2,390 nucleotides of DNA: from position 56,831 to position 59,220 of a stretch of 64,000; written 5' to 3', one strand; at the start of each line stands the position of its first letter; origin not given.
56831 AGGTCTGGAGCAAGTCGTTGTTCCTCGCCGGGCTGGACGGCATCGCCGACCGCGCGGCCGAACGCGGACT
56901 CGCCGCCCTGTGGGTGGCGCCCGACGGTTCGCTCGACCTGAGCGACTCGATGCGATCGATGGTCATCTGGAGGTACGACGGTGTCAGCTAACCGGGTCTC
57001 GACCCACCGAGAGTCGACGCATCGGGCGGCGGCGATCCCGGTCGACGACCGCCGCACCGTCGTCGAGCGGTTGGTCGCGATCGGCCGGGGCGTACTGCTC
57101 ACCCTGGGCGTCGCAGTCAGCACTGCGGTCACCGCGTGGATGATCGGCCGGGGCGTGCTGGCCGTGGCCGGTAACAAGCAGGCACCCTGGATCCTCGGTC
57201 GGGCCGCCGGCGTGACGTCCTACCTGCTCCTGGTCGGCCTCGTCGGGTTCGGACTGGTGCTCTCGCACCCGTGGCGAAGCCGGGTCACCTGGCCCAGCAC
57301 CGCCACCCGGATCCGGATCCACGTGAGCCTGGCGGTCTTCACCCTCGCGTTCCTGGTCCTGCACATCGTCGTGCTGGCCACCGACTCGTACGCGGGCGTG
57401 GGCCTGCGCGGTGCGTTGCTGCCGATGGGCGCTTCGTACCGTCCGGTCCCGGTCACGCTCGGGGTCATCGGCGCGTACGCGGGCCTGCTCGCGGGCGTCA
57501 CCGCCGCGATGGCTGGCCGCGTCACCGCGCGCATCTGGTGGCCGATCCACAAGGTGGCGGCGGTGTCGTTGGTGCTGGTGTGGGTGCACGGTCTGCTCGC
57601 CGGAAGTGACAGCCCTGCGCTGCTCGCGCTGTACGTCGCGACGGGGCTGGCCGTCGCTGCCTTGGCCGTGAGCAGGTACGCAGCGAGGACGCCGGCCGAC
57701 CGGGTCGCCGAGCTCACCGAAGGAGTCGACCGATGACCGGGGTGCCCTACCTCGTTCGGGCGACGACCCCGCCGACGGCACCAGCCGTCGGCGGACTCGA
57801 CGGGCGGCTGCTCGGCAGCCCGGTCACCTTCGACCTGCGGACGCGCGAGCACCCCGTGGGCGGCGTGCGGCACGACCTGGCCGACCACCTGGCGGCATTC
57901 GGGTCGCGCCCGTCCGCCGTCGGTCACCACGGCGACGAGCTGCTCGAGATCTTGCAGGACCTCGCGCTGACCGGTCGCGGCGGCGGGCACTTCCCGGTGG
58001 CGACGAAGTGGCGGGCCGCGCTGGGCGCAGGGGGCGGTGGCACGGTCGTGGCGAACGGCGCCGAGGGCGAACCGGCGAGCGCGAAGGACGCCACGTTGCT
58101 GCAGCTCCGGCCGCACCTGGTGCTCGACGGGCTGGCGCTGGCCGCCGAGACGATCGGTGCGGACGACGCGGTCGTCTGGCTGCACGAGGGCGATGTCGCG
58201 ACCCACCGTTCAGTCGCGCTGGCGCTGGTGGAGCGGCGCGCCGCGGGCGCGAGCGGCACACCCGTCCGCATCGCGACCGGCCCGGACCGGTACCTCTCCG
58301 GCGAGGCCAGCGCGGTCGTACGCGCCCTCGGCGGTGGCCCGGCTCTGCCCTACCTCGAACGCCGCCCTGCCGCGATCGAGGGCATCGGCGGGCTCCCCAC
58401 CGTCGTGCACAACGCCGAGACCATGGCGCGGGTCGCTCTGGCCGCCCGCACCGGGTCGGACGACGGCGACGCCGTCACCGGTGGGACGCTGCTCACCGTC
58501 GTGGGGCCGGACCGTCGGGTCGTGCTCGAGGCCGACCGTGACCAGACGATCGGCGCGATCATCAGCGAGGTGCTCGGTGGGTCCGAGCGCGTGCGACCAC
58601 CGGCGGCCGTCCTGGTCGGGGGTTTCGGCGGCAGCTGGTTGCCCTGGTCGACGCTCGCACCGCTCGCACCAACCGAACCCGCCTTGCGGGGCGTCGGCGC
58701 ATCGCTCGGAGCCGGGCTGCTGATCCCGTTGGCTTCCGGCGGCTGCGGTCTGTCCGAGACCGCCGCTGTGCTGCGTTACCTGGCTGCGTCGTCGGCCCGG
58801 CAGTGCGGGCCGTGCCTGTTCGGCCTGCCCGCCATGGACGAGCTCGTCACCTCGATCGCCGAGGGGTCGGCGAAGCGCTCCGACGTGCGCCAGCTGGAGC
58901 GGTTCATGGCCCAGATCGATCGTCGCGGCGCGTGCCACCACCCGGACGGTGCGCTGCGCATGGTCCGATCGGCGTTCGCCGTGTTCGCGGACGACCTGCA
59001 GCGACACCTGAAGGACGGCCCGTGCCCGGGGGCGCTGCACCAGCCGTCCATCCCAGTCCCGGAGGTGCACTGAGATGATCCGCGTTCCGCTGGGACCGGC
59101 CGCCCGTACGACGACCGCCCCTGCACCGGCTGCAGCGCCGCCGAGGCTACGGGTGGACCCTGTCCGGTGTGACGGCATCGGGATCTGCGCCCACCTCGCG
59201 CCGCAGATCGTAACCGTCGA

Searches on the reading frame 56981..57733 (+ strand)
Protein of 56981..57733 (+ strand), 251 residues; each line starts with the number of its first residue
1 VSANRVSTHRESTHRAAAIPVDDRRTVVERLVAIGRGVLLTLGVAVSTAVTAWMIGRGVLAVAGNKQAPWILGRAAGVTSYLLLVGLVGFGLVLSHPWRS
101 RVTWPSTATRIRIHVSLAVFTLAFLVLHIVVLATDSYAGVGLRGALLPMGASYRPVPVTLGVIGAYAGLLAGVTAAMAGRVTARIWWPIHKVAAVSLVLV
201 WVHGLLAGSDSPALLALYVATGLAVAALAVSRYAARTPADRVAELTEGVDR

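Call 3: search_protein_families(library=pfam, proteins=[window:56981-57733:+], max_evalue=0.1)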
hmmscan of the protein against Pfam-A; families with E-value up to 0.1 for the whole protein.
window:56981-57733:+ (251 aa): 1 family
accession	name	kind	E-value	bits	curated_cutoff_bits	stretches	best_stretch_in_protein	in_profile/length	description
PF25539.1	Bestrophin_2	-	0.034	14.1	27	1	173-232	12-71/288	Bacterial/Fungal Bestrophin protein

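Call 25: search_protein_families(library=ncbifam, proteins=[window:56981-57733:+], max_evalue=1)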
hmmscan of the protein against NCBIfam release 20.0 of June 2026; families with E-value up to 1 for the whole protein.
window:56981-57733:+ (251 aa): 0 families

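Call 26: search_solved_structures(query=window:56981-57733:+, max_evalue=10, show_alignments=2)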
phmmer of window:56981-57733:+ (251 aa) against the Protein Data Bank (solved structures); distinct sequences matched with E-value up to 10: 1.
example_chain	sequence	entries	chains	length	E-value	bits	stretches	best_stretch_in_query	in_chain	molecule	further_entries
5u5g_A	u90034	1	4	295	0.15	15.1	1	123-179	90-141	6-phosphogluconate dehydrogenase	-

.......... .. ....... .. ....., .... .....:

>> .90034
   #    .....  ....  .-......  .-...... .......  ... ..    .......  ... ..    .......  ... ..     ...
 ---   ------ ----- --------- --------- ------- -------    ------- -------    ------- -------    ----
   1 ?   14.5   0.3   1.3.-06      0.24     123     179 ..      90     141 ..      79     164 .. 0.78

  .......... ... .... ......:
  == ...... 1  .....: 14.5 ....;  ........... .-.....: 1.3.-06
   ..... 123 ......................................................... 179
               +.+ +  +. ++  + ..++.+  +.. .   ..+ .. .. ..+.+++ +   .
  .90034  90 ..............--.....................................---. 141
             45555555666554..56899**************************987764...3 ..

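Call 33: find_homologous_proteins(query=window:56981-57733:+, max_evalue=0.001)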
Query window:56981-57733:+ (251 aa): 872 proteins with E <= 0.001 among 8000 candidates; the best 120 are listed.
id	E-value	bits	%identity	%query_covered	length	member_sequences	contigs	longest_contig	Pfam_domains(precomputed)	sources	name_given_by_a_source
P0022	8.5e-149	512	100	100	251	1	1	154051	-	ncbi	-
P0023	4.6e-122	424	84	100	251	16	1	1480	-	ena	-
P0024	1.6e-104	367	81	88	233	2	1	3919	PF01794.26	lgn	-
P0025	1.2e-102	361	83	82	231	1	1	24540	-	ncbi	-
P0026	1.7e-100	354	82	83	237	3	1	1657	PF01794.26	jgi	jgi:hypothetical protein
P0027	3.6e-100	353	78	88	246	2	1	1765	-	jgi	jgi:predicted ferric reductase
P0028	1.5e-99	351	77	92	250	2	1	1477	-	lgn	-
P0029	1.8e-98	347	81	82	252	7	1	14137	PF01794.26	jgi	jgi:hypothetical protein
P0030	3.2e-98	346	78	87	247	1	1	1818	PF01794.26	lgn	-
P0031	1.3e-96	341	79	82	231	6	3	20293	-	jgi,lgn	jgi:hypothetical protein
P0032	1.2e-95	338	79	81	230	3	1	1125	PF01794.26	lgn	-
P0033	3.3e-95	336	72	90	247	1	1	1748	-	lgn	-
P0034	3.9e-95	336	80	82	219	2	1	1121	PF01794.26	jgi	jgi:hypothetical protein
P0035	5.4e-95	336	77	84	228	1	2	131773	PF01794.26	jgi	jgi:hypothetical protein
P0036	1.0e-94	335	79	80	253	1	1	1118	PF01794.26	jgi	jgi:hypothetical protein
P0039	1.3e-93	331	78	83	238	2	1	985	PF01794.26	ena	-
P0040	2.9e-93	330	78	81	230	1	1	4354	PF01794.26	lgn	-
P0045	5.5e-91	323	74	81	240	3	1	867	PF01794.26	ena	-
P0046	5.8e-91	323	78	74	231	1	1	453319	-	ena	-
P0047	5.9e-91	323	75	82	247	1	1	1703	PF01794.26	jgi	jgi:hypothetical protein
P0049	6.7e-91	322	75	83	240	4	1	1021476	PF01794.26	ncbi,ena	-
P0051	1.7e-90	321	71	90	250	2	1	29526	PF01794.26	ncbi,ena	-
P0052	2.4e-90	321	71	85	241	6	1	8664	PF01794.26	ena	-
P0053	3.5e-90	320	71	84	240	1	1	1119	PF01794.26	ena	-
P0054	4.2e-90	320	74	84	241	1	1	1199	PF01794.26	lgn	-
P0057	9.6e-90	319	71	86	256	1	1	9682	PF01794.26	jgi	jgi:hypothetical protein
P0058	1.4e-89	318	75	82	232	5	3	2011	PF01794.26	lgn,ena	-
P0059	1.4e-89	318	73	84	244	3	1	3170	PF01794.26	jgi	jgi:hypothetical protein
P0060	2.1e-89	317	73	79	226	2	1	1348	PF01794.26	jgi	-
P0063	3.4e-89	317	75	84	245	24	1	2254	PF01794.26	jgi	jgi:hypothetical protein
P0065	6.8e-89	316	73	78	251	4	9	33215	PF01794.26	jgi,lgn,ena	jgi:hypothetical protein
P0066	7.8e-89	316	69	90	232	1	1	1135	PF01794.26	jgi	jgi:hypothetical protein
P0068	1.3e-88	315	74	82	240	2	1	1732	PF01794.26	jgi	jgi:hypothetical protein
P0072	7.1e-88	313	71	84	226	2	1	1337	PF01794.26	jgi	jgi:hypothetical protein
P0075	1.5e-87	311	73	80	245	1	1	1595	PF01794.26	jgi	-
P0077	2.0e-87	311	74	84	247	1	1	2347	PF01794.26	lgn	-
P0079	3.6e-87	310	67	89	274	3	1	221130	-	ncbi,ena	-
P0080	5.6e-87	310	66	95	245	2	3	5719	PF01794.26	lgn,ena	-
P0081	8.4e-87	309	68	90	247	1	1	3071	PF01794.26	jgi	jgi:hypothetical protein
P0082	9.3e-87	309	71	81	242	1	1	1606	PF01794.26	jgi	jgi:hypothetical protein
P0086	5.7e-86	306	71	83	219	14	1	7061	PF01794.26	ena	-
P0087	1.0e-85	305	73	85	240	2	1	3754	PF01794.26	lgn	-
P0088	2.2e-85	304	67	86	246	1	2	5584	PF01794.26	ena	-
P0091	3.8e-85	304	72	79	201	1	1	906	PF01794.26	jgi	jgi:hypothetical protein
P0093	4.9e-85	303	67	86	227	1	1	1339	PF01794.26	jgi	jgi:hypothetical protein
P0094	7.8e-85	303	71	82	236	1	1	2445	PF01794.26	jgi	-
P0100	2.8e-83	297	71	83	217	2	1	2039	PF01794.26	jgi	jgi:hypothetical protein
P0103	2.9e-82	294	67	88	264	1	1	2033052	PF01794.26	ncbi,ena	-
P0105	2.1e-81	291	64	84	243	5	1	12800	PF01794.26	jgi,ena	-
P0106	2.9e-81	291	65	84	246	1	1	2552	PF01794.26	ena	-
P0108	3.6e-81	291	66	86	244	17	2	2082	PF01794.26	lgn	-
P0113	1.6e-80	288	65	87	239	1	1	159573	PF01794.26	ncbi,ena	-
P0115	2.4e-80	288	63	84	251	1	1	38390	PF01794.26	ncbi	-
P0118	4.3e-80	287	65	84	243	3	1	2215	PF01794.26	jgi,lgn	-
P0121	8.8e-80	286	64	84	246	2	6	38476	PF01794.26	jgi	jgi:hypothetical protein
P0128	3.4e-79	284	67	78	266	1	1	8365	PF01794.26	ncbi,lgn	-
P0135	9.6e-79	283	67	81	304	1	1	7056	PF01794.26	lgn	-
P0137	1.1e-78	282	68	78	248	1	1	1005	PF01794.26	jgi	jgi:hypothetical protein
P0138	1.3e-78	282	68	80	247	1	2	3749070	PF01794.26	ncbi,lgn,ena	-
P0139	1.7e-78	282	65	85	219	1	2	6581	PF01794.26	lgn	-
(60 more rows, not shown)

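Call 42: find_encoding_contigs(protein=P0138, flank=9000, max_places=1)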
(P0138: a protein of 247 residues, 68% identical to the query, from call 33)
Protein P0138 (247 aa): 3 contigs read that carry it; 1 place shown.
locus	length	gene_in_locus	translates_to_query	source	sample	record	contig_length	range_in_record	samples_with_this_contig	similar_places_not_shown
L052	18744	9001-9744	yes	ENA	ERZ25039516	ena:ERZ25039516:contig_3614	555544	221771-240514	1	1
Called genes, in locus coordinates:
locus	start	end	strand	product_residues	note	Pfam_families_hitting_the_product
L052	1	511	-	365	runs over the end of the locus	PF03990:DUF348, PF07501:G5, PF06737:Transglycosylas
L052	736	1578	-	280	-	PF01026:TatD_DNase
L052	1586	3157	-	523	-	PF00133:tRNA-synt_1, PF01406:tRNA-synt_1e (weak), PF09334:tRNA-synt_1g, PF00133:tRNA-synt_1, PF08264:Anticodon_1 (faint), PF19303:Anticodon_3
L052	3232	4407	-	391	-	PF00155:Aminotran_1_2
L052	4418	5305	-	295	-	PF00590:TP_methylase, PF23016:RsmI_C (weak)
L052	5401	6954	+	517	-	PF02366:PMT, PF13231:PMT_2, PF16192:PMT_4TMC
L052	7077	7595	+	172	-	-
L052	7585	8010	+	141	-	-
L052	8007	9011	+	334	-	PF02424:ApbE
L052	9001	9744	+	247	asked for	PF01794:Ferric_reduct (weak)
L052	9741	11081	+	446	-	PF01512:Complex1_51K, PF10589:NADH_4Fe-4S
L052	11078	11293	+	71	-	PF13459:Fer4_15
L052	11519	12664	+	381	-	PF00532:Peripla_BP_1 (weak), PF13407:Peripla_BP_4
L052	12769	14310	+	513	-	PF02463:SMC_N (faint), PF00005:ABC_tran, PF13304:AAA_21 (faint), PF00005:ABC_tran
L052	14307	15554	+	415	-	PF02653:BPD_transp_2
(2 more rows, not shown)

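Call 43: find_encoding_contigs(protein=P0103, flank=9000, max_places=1)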
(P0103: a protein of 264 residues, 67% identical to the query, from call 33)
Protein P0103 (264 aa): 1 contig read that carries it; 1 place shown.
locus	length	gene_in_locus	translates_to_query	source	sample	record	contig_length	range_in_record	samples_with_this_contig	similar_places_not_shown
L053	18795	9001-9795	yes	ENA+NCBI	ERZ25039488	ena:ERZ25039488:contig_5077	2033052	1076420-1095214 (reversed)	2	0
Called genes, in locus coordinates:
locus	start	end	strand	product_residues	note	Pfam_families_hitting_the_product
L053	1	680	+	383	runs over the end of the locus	PF13183:Fer4_8 (faint), PF13534:Fer4_17 (faint), PF25160:LdpA_Fe-S-bd (faint), PF12797:Fer4_2 (faint), PF13237:Fer4_10 (faint), PF17179:Fer4_22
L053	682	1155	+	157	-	PF00027:cNMP_binding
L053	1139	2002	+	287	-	PF00175:NAD_binding_1, PF10418:DHODB_Fe-S_bind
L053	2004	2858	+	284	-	PF01058:Oxidored_q6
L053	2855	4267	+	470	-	PF00374:NiFeSe_Hases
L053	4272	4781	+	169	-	PF01750:HycI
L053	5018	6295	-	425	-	PF00672:HAMP, PF00512:HisKA, PF02518:HATPase_c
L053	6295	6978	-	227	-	PF00072:Response_reg, PF00486:Trans_reg_C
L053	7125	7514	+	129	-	-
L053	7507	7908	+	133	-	-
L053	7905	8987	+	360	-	PF02424:ApbE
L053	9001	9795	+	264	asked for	PF01794:Ferric_reduct (weak)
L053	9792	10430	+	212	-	PF01512:Complex1_51K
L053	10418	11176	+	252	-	PF10589:NADH_4Fe-4S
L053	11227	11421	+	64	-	PF13459:Fer4_15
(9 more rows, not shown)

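Call 44: find_encoding_contigs(protein=P0022, flank=9000, max_places=1)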
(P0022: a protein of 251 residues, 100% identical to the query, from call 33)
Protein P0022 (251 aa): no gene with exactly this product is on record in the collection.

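Call 46: predict_structure(alignment_id=A2)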
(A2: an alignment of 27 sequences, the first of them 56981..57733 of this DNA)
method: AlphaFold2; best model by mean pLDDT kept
length: 251 residues; sequences in the alignment: 27
mean_pLDDT: 76.2   pTM: 0.65
mean pLDDT of the five models: 76.2, 71.6, 69.0, 68.6, 68.1
residues with pLDDT >= 90: 37; 70-90: 137; 50-70: 60; < 50: 17
segments of 3 or more residues with pLDDT < 50: 1-5, 8-10, 147-154
pLDDT, mean of each block of 10 residues (from residue 1): 46 57 79 92 86 84 85 84 90 86 84 81 79 62 50 50 62 62 66 85 79 90 92 86 90 69
secondary structure, 60 per line:
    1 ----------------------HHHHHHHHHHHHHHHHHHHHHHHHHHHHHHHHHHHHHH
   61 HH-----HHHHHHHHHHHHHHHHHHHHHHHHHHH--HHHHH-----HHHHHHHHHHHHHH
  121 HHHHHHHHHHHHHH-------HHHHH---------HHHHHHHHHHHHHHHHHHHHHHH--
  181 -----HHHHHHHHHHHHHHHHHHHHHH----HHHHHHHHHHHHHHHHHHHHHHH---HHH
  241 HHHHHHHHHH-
elements in order: H23-62 H68-94 H97-101 H107-134 H142-146 H156-178 H186-207 H212-234 H238-250

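Call 50: fold_search(model_id=the predicted structure, library=pdb)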
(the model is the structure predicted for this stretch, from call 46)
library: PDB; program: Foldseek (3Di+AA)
matches with E <= 10: 271; with E <= 0.001: 0
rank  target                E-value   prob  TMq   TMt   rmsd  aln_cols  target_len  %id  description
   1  5o0t                  3.2e-01  0.84  0.36  0.42   8.2       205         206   16  CRYSTAL STRUCTURE OF TRANS-MEMBRANE DOMAIN OF Cylindrospermum stagnale NADPH-OXIDASE 5 (NOX5) (released 2017-06-28)
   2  7uw9_o                3.9e-01  0.75  0.29  0.43   9.4       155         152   15  Citrus V-ATPase State 1, H in contact with subunit a (released 2022-07-06)
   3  8u85_A                4.3e-01  0.94  0.46  0.22   6.4       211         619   13  Structural Basis of Human NOX5 Activation (released 2024-05-01)
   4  8u86_A                4.3e-01  0.87  0.41  0.26   6.3       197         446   15  Structural Basis of Human NOX5 Activation (released 2024-05-01)
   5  7xge_E                4.3e-01  0.72  0.29  0.43  10.0       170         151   10  Crystal structure of MCL-1 in complex with computationally designed inhibitor protein (released 2022-07-20)
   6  7n7p_A                4.7e-01  0.25  0.22  0.18  20.9       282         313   12  Cryo-EM structure of human TMEM120A (released 2021-09-01)
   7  6s18_B                5.5e-01  0.87  0.30  0.50   5.3       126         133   13  Ligand binding domain of the P. putida receptor PcaY_PP in complex with glycerol (released 2020-10-21)
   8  6s18_A                5.8e-01  0.85  0.31  0.48   5.3       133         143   13  Ligand binding domain of the P. putida receptor PcaY_PP in complex with glycerol (released 2020-10-21)
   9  4o7g_A                5.8e-01  0.72  0.34  0.39   6.7       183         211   10  Crystal Structure of Ascorbate-bound Cytochrome b561, crystal soaked in 1 M L-ascorbate for 40 minutes (released 2014-02-05)
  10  7xge_C                5.8e-01  0.66  0.30  0.42  10.0       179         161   10  Crystal structure of MCL-1 in complex with computationally designed inhibitor protein (released 2022-07-20)
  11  7uw9_h                5.8e-01  0.38  0.23  0.34  11.2       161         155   16  Citrus V-ATPase State 1, H in contact with subunit a (released 2022-07-06)
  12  6vq6_b                6.7e-01  0.15  0.17  0.20  13.6       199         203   15  Mammalian V-ATPase from rat brain - composite model of rotational state 1 bound to ADP and SidK (built from focused re (released 2020-03-18)
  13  4o7g_B                7.8e-01  0.66  0.36  0.41   6.6       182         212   10  Crystal Structure of Ascorbate-bound Cytochrome b561, crystal soaked in 1 M L-ascorbate for 40 minutes (released 2014-02-05)
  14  9cf8_0                7.8e-01  0.30  0.23  0.28  13.7       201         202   12  Cryo-EM structure of human kidney V-ATPase state 1 (released 2025-08-06)
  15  6s33_B                9.4e-01  0.75  0.30  0.50   5.3       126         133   13  Ligand binding domain of the P. putida receptor PcaY_PP in complex with Protocatechuate (released 2020-10-21)
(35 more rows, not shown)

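Call 77: find_encoding_contigs(protein=P0046, flank=8000, max_places=1)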
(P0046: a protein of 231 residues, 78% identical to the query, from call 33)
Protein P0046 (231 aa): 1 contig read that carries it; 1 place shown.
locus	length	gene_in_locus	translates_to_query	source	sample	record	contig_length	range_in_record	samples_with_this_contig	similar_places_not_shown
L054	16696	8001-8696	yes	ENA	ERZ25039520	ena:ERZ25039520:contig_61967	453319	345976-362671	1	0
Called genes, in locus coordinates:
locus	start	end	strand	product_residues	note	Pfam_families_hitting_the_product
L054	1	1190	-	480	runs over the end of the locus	PF10009:DUF2252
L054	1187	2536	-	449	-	PF00202:Aminotran_3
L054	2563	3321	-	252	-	-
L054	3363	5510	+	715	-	PF04234:CopC, PF05425:CopD, PF09678:Caa3_CtaG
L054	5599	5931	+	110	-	PF09678:Caa3_CtaG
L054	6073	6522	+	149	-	-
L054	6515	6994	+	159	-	-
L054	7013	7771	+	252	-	-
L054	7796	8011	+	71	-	-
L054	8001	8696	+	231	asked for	-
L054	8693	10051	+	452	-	PF01512:Complex1_51K, PF10589:NADH_4Fe-4S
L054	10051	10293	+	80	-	PF13459:Fer4_15 (weak)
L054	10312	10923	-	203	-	-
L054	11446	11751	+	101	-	PF00486:Trans_reg_C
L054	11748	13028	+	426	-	PF00672:HAMP, PF02518:HATPase_c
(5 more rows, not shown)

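Call 78: find_encoding_contigs(protein=P0079, flank=8000, max_places=1)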
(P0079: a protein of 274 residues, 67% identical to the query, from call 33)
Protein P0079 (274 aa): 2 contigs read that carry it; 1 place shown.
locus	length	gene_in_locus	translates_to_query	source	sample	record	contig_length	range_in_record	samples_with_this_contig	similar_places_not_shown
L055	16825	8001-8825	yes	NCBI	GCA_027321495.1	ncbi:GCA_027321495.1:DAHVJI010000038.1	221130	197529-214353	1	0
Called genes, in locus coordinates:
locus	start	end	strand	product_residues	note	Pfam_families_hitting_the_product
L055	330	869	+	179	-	-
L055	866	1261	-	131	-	PF03965:Penicillinase_R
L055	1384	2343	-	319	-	PF01925:TauE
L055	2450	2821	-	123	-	PF00581:Rhodanese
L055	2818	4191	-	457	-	PF00753:Lactamase_B (weak), PF00581:Rhodanese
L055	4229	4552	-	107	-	PF00581:Rhodanese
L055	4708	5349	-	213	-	-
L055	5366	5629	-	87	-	PF02583:Trns_repr_metal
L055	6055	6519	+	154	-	-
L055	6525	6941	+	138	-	-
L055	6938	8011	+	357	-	PF02424:ApbE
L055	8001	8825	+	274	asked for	-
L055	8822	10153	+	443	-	PF01512:Complex1_51K, PF10589:NADH_4Fe-4S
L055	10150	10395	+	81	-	PF13459:Fer4_15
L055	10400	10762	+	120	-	-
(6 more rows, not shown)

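Call 79: find_encoding_contigs(protein=P0113, flank=8000, max_places=1)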
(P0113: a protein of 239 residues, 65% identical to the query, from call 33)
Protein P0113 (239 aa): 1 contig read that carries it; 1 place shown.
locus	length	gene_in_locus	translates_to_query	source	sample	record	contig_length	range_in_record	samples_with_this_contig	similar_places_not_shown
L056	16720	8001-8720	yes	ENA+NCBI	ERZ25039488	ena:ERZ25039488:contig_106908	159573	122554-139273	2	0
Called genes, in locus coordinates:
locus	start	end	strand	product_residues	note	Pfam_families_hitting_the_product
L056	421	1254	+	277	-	PF01039:Carboxyl_trans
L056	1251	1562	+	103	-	PF01039:Carboxyl_trans, PF06833:MdcE (weak)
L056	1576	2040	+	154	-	PF07883:Cupin_2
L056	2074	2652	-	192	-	PF11343:DUF3145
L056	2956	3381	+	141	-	-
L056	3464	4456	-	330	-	PF01471:PG_binding_1, PF03734:YkuD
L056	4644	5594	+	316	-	PF01370:Epimerase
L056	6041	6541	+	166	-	-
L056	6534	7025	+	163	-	-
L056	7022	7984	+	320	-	PF02424:ApbE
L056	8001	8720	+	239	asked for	PF01794:Ferric_reduct (faint)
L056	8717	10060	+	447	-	PF01512:Complex1_51K, PF10589:NADH_4Fe-4S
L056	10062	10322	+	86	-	PF13459:Fer4_15 (weak)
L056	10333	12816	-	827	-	PF01266:DAO, PF07992:Pyr_redox_2 (faint), PF16350:FAO_M, PF01571:GCV_T, PF08669:GCV_T_C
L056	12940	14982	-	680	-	PF00990:GGDEF, PF00563:EAL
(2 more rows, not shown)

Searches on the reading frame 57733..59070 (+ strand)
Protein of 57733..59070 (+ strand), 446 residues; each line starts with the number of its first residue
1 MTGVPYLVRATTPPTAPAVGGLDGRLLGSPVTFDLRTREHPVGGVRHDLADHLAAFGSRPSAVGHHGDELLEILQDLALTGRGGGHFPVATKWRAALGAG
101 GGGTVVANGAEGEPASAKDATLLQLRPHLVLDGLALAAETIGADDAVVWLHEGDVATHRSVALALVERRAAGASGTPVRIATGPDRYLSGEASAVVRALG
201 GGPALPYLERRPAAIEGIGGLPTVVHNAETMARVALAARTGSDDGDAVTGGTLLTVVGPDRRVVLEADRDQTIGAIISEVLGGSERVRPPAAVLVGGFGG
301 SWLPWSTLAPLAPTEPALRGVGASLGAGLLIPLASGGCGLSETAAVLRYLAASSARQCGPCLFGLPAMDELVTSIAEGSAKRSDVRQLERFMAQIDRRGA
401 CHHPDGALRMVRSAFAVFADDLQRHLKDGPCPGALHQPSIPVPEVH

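Call 3: search_protein_families(library=pfam, proteins=[window:57733-59070:+], max_evalue=0.1)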
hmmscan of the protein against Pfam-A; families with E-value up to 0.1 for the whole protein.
window:57733-59070:+ (446 aa): 2 families
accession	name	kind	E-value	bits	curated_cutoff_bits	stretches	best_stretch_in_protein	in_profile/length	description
PF01512.22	Complex1_51K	-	6.3e-27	94.8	31.2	1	76-235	3-149/150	Nuo51 FMN-binding domain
PF10589.14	NADH_4Fe-4S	-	6.3e-17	61.7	23.5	1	344-425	4-85/85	NADH-ubiquinone oxidoreductase-F iron-sulfur binding region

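Call 25: search_protein_families(library=ncbifam, proteins=[window:57733-59070:+], max_evalue=1)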
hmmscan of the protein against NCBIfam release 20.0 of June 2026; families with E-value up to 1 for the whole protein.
window:57733-59070:+ (446 aa): 6 families
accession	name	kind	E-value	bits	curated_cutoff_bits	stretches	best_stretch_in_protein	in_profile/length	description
TIGR01959.1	nuoF_fam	equivalog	3.6e-39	134.3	558.65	1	66-425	34-409/410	NADH-quinone oxidoreductase subunit NuoF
NF010120.0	PRK13596.1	equivalog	2.9e-25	88.7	389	1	66-426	39-417/433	NADH-quinone oxidoreductase subunit NuoF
NF008436.0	PRK11278.1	equivalog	1.1e-22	80.5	749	1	30-424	13-424/448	NADH-quinone oxidoreductase subunit NuoF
TIGR04481.1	PR_assoc_PrdC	equivalog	2.5e-11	43.1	490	1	67-238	73-226/425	proline reductase-associated electron transfer protein PrdC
NF003454.1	PRK05035.1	equivalog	2.1e-08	33.1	345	1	66-238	122-278/556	electron transport complex subunit RsxC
TIGR01945.1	rnfC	subfamily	5e-07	28.6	245.95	1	65-237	119-274/435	RnfABCDGE type electron transport complex subunit C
